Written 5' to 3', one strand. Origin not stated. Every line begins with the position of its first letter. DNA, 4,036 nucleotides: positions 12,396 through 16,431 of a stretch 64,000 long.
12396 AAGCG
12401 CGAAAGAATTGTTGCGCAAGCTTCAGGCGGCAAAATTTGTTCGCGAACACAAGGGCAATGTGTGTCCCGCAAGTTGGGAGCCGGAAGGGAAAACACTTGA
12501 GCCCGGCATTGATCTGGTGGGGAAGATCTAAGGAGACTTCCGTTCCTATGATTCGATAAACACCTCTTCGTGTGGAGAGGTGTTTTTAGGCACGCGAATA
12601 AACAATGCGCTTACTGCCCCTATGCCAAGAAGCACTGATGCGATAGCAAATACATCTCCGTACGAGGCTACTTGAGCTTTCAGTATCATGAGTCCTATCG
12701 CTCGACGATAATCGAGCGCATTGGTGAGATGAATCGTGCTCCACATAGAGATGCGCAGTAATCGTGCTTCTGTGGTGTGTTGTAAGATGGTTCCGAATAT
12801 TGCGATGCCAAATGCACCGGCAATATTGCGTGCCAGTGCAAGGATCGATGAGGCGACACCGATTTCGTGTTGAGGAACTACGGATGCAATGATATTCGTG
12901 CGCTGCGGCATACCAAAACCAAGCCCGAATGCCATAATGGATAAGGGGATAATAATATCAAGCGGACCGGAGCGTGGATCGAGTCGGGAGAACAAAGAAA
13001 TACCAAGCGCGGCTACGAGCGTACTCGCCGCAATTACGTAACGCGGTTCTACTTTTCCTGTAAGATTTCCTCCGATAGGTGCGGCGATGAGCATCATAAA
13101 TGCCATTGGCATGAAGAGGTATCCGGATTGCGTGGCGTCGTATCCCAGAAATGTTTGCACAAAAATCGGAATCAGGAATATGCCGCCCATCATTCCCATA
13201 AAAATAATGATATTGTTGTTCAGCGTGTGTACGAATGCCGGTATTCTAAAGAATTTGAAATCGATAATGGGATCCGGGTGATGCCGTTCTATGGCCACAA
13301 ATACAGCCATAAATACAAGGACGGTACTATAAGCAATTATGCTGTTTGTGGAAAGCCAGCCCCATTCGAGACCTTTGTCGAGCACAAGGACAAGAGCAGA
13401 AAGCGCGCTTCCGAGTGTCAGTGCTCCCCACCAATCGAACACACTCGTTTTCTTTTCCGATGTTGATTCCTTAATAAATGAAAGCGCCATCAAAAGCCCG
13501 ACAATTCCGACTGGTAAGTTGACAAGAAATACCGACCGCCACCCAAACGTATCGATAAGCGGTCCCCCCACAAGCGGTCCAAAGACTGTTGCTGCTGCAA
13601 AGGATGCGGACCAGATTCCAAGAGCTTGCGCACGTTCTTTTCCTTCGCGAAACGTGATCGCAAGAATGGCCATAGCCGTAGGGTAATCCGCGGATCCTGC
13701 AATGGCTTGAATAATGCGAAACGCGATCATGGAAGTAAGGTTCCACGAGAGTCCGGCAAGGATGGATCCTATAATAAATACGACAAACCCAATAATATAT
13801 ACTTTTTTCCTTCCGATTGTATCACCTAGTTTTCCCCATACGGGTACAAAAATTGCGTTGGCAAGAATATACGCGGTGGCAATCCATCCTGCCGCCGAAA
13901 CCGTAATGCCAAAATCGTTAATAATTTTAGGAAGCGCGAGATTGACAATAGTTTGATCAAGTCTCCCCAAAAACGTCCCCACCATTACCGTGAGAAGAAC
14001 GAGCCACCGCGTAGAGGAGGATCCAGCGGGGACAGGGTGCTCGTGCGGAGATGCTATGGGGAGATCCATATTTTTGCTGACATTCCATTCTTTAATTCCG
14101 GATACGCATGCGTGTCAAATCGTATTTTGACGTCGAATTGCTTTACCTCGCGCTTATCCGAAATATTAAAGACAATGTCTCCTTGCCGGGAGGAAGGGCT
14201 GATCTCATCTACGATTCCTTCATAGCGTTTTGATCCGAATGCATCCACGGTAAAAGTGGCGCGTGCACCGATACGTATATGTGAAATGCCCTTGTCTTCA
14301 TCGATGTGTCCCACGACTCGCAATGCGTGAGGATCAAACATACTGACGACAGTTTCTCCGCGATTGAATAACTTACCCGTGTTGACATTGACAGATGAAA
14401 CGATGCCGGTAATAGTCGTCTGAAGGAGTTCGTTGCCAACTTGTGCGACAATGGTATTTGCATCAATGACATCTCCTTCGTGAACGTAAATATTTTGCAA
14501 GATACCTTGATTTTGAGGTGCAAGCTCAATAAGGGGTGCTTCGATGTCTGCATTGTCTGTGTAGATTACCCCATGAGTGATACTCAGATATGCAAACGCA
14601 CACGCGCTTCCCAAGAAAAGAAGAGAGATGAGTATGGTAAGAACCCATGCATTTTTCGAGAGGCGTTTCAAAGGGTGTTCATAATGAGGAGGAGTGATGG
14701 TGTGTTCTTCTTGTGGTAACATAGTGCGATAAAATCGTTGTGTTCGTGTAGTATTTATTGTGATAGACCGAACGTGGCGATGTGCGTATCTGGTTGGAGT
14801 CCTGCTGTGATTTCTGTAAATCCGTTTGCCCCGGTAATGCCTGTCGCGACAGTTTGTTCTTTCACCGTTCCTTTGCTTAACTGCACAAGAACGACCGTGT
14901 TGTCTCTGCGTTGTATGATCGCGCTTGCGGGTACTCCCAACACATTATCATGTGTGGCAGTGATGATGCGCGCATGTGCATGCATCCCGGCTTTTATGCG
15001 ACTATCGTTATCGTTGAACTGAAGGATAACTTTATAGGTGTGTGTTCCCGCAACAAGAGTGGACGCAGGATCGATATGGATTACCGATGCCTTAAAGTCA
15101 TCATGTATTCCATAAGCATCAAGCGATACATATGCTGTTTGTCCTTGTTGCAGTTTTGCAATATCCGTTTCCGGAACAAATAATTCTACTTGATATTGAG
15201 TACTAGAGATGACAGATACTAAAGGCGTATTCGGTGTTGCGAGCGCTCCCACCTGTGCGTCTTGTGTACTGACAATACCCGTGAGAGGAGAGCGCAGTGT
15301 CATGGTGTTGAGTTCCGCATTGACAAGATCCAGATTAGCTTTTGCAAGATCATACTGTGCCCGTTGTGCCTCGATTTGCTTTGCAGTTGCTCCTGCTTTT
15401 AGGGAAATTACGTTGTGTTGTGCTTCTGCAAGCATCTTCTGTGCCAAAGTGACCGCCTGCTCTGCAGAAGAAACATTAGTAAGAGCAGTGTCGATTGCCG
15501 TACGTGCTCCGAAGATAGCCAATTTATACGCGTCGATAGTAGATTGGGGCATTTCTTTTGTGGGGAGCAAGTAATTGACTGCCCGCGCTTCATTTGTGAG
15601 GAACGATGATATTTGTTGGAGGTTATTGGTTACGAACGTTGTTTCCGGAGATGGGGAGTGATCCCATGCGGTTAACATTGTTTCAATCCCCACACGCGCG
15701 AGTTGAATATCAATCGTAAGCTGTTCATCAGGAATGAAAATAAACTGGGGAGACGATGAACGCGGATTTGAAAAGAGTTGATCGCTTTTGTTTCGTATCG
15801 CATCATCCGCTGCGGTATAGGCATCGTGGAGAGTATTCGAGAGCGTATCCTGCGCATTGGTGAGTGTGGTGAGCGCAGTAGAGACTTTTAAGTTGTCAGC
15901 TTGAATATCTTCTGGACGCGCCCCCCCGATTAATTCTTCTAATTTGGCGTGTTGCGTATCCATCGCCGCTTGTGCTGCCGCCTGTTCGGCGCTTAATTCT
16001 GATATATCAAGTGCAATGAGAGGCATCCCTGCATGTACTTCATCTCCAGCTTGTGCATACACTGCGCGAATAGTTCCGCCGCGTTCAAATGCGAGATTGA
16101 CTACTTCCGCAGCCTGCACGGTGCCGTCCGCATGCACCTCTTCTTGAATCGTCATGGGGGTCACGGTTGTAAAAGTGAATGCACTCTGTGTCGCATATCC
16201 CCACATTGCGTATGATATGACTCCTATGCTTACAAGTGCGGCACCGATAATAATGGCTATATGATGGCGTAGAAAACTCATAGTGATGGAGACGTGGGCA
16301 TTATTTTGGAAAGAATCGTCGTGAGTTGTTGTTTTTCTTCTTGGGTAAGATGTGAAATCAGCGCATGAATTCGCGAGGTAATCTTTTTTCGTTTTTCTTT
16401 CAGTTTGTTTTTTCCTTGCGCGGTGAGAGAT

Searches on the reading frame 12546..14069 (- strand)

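Call 44: search_protein_families(library=pfam, proteins=[window:12546-14069:-], max_evalue=0.001)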
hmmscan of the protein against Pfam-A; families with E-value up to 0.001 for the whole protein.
window:12546-14069:- (507 aa): 3 families
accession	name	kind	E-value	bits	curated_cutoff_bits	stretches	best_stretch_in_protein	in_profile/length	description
PF07690.21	MFS_1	-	1.8e-59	201.8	33.4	1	29-421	2-346/347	Major Facilitator Superfamily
PF00083.30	Sugar_tr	-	1.4e-05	24.6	22.3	1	58-124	46-115/452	Sugar (and other) transporter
PF13347.12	MFS_2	-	2.6e-05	23.4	27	1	56-180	257-389/427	MFS/sugar transport protein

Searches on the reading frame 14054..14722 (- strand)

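Call 44: search_protein_families(library=pfam, proteins=[window:14054-14722:-], max_evalue=0.001)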
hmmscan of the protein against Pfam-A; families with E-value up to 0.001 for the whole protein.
window:14054-14722:- (222 aa): 2 families
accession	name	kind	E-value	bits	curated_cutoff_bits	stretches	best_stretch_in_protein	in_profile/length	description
PF13437.12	HlyD_3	-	2.4e-10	41.6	22.2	1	103-181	5-83/106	HlyD family secretion protein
PF16576.10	HlyD_D23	-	5.1e-09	36.2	30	1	101-177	112-187/214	Barrel-sandwich domain of CusB or HlyD membrane-fusion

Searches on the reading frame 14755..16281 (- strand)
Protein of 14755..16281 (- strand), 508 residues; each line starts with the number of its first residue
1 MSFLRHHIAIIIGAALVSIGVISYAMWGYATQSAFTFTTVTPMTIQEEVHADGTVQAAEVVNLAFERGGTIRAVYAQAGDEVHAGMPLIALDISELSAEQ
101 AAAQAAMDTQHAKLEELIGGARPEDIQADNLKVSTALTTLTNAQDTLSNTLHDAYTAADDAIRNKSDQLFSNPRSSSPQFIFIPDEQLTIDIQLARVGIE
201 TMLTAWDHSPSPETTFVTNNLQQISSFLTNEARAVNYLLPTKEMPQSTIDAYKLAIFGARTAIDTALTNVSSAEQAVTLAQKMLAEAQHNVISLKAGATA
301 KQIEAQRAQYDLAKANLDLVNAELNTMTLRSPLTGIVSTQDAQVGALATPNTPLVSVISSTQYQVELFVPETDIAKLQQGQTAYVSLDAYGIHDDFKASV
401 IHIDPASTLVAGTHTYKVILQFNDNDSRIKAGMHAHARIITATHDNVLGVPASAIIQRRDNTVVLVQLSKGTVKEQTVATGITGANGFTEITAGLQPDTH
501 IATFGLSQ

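Call 44: search_protein_families(library=pfam, proteins=[window:14755-16281:-], max_evalue=0.001)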
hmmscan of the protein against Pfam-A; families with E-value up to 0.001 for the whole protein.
window:14755-16281:- (508 aa): 2 families
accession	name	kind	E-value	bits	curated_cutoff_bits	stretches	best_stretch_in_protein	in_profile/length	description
PF16576.10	HlyD_D23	-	1.1e-20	74.3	30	2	262-435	34-214/214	Barrel-sandwich domain of CusB or HlyD membrane-fusion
PF13437.12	HlyD_3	-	5.4e-14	53.2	22.2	1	328-431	1-105/106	HlyD family secretion protein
